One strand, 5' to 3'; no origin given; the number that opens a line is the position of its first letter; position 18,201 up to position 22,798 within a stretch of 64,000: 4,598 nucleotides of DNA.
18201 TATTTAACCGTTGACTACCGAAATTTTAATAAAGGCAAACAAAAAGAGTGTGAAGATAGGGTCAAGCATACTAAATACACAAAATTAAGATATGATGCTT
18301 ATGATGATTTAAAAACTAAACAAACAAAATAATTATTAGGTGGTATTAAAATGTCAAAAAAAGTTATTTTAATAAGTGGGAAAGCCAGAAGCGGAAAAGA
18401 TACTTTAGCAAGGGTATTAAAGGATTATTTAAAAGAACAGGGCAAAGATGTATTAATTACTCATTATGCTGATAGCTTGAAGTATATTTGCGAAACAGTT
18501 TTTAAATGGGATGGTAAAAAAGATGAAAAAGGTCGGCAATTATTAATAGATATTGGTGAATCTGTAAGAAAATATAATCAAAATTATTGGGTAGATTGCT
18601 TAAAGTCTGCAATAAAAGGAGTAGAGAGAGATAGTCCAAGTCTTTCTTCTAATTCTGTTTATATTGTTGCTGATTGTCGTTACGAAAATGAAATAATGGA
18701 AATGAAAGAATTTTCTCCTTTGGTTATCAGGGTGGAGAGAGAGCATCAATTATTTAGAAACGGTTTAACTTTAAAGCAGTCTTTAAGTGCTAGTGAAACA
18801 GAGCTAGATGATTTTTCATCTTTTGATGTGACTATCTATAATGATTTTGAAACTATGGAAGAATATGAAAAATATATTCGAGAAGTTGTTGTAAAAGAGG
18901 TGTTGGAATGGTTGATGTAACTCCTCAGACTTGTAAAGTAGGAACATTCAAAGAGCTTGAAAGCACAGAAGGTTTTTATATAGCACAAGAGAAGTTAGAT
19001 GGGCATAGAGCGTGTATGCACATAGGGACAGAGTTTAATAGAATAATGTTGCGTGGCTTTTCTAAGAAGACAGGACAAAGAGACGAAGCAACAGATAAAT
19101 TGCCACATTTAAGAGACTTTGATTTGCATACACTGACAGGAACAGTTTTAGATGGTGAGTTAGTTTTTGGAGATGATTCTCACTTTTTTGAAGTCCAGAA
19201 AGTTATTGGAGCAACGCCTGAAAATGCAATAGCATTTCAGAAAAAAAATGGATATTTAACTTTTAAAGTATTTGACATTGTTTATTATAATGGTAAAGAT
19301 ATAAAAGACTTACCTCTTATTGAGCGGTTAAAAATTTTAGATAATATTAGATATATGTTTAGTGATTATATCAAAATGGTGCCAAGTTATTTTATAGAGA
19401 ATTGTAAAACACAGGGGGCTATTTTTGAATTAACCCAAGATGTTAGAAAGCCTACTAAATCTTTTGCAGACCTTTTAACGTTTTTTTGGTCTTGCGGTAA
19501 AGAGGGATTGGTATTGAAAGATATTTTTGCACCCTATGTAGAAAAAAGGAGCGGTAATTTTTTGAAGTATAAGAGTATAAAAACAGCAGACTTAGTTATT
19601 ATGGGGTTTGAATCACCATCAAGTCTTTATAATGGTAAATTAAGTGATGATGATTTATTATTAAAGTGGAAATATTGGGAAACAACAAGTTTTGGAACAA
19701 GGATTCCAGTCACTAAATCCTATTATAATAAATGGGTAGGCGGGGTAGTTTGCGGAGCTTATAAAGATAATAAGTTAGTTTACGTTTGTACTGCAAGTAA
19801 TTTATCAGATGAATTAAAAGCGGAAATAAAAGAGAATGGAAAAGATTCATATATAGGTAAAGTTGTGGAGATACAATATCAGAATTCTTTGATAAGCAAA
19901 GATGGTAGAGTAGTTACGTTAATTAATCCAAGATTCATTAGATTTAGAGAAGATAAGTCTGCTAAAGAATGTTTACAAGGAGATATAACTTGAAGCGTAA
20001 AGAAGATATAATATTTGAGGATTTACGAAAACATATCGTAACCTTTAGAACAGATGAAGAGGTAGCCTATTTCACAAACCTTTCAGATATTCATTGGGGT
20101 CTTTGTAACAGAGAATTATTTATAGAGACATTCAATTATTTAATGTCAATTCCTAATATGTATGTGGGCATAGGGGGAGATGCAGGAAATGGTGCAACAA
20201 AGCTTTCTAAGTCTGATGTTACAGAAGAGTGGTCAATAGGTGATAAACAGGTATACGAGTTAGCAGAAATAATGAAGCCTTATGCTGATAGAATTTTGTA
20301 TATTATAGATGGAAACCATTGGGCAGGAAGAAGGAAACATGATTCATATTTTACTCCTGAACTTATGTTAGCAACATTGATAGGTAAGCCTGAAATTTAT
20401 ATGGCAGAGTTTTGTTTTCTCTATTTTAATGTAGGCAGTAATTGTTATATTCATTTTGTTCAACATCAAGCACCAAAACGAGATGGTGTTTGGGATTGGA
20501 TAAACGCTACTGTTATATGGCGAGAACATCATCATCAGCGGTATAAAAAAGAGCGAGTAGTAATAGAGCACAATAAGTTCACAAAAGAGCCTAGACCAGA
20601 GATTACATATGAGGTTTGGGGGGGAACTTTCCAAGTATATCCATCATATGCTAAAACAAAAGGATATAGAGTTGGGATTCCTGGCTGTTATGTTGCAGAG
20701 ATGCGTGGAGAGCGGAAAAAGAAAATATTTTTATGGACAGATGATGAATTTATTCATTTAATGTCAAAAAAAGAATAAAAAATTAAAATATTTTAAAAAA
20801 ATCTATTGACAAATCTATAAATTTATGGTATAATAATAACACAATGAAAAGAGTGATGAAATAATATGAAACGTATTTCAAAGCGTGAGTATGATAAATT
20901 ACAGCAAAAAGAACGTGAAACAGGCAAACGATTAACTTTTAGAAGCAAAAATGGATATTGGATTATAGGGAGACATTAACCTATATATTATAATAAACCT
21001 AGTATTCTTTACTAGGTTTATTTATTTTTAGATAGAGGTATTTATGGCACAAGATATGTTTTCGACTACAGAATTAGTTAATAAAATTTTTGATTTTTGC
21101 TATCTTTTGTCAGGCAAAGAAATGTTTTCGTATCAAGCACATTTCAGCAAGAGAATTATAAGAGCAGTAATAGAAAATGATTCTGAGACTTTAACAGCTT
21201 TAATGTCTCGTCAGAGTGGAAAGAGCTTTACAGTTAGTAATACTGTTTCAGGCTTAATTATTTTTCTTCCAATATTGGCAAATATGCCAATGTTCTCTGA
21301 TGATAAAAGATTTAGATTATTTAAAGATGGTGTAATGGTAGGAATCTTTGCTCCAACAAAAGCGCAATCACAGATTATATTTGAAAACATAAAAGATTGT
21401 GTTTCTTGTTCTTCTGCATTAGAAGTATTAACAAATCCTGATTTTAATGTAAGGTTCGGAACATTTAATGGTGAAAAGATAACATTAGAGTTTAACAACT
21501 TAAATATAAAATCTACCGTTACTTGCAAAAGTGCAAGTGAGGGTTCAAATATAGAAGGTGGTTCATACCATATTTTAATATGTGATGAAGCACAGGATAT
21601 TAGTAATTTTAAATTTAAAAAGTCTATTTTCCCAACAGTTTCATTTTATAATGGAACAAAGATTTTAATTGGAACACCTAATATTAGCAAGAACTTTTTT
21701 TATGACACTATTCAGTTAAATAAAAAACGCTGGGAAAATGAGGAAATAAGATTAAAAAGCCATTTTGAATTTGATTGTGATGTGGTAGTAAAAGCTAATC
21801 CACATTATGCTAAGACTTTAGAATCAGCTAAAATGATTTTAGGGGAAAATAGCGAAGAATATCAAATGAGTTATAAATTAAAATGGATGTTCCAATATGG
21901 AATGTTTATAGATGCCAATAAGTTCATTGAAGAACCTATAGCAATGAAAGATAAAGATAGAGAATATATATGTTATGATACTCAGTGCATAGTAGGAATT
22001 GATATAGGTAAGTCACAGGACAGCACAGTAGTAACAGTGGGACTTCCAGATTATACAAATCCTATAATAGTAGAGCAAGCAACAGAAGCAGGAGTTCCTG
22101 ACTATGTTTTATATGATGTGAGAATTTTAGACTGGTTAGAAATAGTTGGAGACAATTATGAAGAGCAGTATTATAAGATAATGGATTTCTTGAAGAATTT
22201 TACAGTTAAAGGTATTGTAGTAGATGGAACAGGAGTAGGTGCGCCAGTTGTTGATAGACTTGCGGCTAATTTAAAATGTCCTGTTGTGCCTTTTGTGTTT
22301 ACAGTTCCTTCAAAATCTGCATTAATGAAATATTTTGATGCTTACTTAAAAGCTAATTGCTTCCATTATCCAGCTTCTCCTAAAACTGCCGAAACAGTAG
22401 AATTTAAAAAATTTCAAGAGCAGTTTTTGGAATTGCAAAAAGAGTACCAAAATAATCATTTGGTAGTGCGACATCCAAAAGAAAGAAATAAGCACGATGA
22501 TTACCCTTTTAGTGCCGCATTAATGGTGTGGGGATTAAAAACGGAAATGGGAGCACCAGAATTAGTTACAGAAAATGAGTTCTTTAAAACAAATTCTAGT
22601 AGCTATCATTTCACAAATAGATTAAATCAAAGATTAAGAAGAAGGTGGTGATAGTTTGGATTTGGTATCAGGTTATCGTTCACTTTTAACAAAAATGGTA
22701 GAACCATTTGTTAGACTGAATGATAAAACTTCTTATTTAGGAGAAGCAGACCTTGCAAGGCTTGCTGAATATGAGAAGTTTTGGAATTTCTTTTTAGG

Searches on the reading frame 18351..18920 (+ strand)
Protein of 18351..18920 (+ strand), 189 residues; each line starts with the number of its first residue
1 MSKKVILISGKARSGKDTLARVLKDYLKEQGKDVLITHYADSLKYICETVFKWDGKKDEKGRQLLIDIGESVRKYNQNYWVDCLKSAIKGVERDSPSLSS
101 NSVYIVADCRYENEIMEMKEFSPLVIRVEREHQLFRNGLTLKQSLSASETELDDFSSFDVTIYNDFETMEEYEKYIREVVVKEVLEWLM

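Call 53: search_protein_families(library=pfam, proteins=[window:18351-18920:+], max_evalue=0.01)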
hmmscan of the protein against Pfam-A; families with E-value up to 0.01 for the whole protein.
window:18351-18920:+ (189 aa): 7 families
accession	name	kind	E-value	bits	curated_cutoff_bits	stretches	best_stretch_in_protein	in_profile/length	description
PF04275.20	P-mevalo_kinase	-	1.7e-09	38.1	33.8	1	8-119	1-109/114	Phosphomevalonate kinase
PF21448.3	DNMK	-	4.6e-09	36.6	27.1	2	72-133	143-199/232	Deoxynucleotide monophosphate kinase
PF13238.12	AAA_18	-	1.1e-05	26.3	29.4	1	6-131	1-102/128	AAA domain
PF08433.16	KTI12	-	0.0014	18.7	22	1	6-64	4-59/271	Chromatin associated protein KTI12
PF20720.3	nSTAND3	-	0.0017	18.5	27.2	1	3-46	17-60/155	Novel STAND NTPase 3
PF01583.26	APS_kinase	-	0.0081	16.6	21.1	0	4-35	3-34/152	Adenylylsulphate kinase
PF02223.23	Thymidylate_kin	-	0.0097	16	27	0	10-38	3-31/185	Thymidylate kinase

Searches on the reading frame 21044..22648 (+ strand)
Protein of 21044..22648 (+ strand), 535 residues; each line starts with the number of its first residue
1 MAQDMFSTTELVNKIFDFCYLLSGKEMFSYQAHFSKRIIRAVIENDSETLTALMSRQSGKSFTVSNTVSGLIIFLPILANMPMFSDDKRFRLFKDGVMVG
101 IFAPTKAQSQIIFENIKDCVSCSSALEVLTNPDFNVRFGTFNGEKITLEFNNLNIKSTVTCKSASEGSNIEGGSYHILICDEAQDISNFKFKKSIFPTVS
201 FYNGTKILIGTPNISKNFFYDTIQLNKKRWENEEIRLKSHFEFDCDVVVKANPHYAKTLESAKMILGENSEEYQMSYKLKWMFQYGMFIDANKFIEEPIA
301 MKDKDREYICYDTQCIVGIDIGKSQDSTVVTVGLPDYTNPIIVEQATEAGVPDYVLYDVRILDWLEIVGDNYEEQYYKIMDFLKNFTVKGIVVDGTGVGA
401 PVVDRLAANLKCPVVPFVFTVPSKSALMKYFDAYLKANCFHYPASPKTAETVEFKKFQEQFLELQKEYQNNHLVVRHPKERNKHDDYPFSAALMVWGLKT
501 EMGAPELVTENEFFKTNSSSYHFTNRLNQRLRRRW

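Call 76: search_dna_similar(collection=phages, query=window:21044-22648:+, mode=protein, max_rows=8)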
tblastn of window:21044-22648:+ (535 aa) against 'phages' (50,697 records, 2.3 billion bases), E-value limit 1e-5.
Records with a match: 16; places in all: 16; records where one place covers at least 80% of the query: 12.
Best place of each record, by identity: <60% 16.
By first word of the organism name: Bacillus 6; Streptomyces 6; Halogranum 2; Bacteroides 1; Bacteriophage 1.
By host as written in the record: Bacillus cereus 2; Streptomyces lividans JI 1326 2; Streptomyces sp. 5a 2; Bacillus bogoriensis 2; Halogranum sp. SS5-1 2; Bacillus megaterium str. ATCC 43725 2; Streptomyces turgidiscabies 1; Streptomyces mirabilis NRRL B-2400 1; and 2 more.
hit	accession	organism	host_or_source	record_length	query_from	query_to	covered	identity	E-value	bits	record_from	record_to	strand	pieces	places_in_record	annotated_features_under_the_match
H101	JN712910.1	Bacillus phage BCD7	Bacillus cereus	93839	8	533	98%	49.2%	1e-162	517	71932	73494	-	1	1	putative terminase large subunit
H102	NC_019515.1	Bacillus phage BCD7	Bacillus cereus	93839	8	533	98%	49.2%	1e-162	517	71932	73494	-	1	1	putative terminase large subunit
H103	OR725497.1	Streptomyces phage LuckySocke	Streptomyces lividans JI 1326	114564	11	514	94%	32.1%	7e-78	273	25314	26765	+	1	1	70: terminase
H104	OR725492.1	Streptomyces phage Alone3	Streptomyces lividans JI 1326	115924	11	514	94%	32.1%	7e-78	273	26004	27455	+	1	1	71: terminase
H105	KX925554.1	Streptomyces phage BRock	Streptomyces sp. 5a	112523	11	495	91%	33.0%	2e-75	266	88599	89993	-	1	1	terminase large subunit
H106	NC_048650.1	Streptomyces phage BRock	Streptomyces sp. 5a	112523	11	495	91%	33.0%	2e-75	266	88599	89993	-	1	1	terminase large subunit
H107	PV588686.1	Streptomyces phage pSt2308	Streptomyces turgidiscabies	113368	11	514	94%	31.4%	3e-75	265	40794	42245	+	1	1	terminase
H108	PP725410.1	Streptomyces phage GiJojo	Streptomyces mirabilis NRRL B-2400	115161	11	514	94%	31.2%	4e-75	265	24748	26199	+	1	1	61: terminase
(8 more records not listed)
